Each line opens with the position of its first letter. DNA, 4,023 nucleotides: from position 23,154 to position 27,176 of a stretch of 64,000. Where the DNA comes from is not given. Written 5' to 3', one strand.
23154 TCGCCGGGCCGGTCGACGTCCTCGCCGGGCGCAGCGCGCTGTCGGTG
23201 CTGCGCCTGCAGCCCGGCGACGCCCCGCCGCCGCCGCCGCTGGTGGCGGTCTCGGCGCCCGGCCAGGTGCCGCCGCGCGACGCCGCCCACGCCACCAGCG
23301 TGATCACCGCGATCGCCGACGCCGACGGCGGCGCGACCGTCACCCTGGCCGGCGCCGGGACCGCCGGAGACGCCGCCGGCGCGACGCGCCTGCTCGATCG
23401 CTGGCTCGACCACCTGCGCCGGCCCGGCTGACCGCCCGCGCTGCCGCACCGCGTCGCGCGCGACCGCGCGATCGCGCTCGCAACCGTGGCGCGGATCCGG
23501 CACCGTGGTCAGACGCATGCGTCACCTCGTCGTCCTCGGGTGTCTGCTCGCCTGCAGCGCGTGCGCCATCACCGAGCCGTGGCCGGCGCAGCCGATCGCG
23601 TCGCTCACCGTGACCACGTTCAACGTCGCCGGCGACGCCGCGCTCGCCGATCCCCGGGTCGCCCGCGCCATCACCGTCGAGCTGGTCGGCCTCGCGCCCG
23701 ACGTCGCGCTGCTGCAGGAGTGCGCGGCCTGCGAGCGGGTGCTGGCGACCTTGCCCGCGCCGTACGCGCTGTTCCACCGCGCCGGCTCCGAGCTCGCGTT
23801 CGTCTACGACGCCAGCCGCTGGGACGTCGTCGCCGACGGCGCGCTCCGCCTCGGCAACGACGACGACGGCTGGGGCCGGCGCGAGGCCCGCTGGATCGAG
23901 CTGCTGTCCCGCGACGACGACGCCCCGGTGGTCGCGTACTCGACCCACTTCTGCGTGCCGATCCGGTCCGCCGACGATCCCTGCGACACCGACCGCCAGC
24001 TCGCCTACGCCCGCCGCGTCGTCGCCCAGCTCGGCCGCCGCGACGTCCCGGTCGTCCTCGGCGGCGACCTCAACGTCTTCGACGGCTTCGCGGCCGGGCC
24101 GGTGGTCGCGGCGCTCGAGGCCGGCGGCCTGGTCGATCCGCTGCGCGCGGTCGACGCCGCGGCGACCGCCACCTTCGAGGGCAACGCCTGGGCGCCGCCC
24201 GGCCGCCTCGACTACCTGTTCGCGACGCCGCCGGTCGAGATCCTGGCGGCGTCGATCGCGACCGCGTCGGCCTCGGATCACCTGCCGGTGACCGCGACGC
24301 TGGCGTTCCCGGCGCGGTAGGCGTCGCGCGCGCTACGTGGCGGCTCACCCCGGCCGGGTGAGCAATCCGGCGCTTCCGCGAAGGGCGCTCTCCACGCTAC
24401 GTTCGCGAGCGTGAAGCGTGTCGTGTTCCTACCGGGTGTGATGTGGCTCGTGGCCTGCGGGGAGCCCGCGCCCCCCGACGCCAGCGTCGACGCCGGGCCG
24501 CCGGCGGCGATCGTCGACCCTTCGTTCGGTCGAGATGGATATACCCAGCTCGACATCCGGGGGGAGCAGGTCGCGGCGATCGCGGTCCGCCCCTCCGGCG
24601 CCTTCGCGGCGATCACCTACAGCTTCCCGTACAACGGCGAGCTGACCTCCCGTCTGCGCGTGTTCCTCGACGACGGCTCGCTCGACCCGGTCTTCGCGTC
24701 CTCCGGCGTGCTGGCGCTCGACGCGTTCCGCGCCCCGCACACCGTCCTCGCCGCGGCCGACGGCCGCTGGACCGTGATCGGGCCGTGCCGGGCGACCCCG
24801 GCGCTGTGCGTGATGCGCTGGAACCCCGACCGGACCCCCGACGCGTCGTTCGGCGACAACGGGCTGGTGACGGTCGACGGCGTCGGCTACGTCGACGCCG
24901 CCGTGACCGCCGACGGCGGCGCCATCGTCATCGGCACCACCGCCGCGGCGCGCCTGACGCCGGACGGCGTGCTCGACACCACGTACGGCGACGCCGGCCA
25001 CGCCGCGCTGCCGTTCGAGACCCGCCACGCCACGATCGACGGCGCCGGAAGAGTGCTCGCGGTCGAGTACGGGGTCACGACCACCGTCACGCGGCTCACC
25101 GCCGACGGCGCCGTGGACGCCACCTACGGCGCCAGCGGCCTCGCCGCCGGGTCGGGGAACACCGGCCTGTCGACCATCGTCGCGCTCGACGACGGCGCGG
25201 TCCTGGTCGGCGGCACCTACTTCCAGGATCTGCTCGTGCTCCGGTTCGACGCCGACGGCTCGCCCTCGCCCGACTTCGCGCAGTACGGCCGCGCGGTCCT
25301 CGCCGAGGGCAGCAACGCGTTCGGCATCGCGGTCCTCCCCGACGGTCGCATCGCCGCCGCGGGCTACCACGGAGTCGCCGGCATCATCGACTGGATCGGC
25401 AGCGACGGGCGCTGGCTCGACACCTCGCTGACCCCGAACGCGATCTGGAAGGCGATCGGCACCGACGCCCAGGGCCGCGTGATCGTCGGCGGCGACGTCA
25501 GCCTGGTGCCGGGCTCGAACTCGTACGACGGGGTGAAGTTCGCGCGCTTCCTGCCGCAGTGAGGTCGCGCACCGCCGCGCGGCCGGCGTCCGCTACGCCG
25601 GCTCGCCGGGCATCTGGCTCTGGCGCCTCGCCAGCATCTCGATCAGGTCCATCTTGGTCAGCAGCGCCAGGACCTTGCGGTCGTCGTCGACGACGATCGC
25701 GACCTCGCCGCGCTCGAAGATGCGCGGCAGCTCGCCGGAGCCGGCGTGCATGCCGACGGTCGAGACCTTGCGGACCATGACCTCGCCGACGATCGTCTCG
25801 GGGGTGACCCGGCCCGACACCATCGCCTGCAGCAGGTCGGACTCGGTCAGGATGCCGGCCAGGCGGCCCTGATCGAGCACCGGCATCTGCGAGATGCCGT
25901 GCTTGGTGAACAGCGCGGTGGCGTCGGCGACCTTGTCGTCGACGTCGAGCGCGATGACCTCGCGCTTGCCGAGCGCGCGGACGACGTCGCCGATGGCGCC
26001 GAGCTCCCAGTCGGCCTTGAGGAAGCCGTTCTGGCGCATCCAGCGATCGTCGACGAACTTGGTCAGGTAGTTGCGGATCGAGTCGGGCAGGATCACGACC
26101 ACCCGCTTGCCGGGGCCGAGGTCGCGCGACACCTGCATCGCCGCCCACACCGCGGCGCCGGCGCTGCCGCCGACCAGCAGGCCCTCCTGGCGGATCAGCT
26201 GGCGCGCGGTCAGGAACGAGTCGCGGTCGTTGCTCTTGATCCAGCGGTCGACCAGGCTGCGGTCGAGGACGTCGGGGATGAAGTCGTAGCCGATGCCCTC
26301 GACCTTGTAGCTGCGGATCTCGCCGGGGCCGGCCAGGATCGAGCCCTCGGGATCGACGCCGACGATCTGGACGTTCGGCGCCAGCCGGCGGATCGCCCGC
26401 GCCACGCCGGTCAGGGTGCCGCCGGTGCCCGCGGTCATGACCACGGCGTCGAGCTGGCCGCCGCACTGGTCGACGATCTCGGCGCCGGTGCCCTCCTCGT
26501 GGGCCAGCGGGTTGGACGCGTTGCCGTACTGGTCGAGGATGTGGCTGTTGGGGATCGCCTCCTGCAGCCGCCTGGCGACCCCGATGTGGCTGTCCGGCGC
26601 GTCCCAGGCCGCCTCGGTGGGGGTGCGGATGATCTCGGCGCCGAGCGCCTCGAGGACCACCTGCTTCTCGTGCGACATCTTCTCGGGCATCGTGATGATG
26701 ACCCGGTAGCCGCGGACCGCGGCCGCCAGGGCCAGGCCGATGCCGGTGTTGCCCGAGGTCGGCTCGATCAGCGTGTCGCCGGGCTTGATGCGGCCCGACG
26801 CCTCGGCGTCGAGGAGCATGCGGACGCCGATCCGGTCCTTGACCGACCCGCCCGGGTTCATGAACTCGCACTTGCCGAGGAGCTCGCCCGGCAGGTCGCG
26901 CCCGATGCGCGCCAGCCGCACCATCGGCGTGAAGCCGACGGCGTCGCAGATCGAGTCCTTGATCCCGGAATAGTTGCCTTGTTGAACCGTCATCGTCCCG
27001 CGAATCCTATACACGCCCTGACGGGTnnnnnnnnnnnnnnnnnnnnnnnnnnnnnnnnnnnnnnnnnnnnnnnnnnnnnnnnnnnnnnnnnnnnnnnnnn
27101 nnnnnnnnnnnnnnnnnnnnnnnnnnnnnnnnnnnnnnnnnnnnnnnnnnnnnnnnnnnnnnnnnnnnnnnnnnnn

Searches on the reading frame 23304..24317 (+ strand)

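Call 71: search_protein_families(library=pfam, proteins=[window:23304-24317:+], max_evalue=0.0001)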
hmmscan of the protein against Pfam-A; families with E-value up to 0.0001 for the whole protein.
window:23304-24317:+ (338 aa): 1 family
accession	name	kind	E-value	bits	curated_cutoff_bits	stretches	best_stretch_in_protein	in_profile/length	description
PF03372.29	Exo_endo_phos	-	2.2e-12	47.6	24.5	1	105-326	2-225/225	Endonuclease/Exonuclease/phosphatase family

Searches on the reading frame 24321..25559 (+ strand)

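Call 71: search_protein_families(library=pfam, proteins=[window:24321-25559:+], max_evalue=0.0001)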
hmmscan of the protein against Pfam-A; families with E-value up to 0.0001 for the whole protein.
window:24321-25559:+ (413 aa): 1 family
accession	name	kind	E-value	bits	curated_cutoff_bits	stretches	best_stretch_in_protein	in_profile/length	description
PF17164.10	DUF5122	-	5.6e-13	49.3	27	0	291-316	3-33/36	Domain of unknown function (DUF5122) beta-propeller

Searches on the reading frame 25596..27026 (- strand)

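Call 71: search_protein_families(library=pfam, proteins=[window:25596-27026:-], max_evalue=0.0001)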
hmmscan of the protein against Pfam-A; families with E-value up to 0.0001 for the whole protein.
window:25596-27026:- (477 aa): 2 families
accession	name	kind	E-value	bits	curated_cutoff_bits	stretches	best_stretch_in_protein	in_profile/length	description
PF00291.31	PALP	-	2.1e-71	241.1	35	1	28-315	3-295/295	Pyridoxal-phosphate dependent enzyme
PF00571.33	CBS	-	2.2e-16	60.4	24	1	350-403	2-56/57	CBS domain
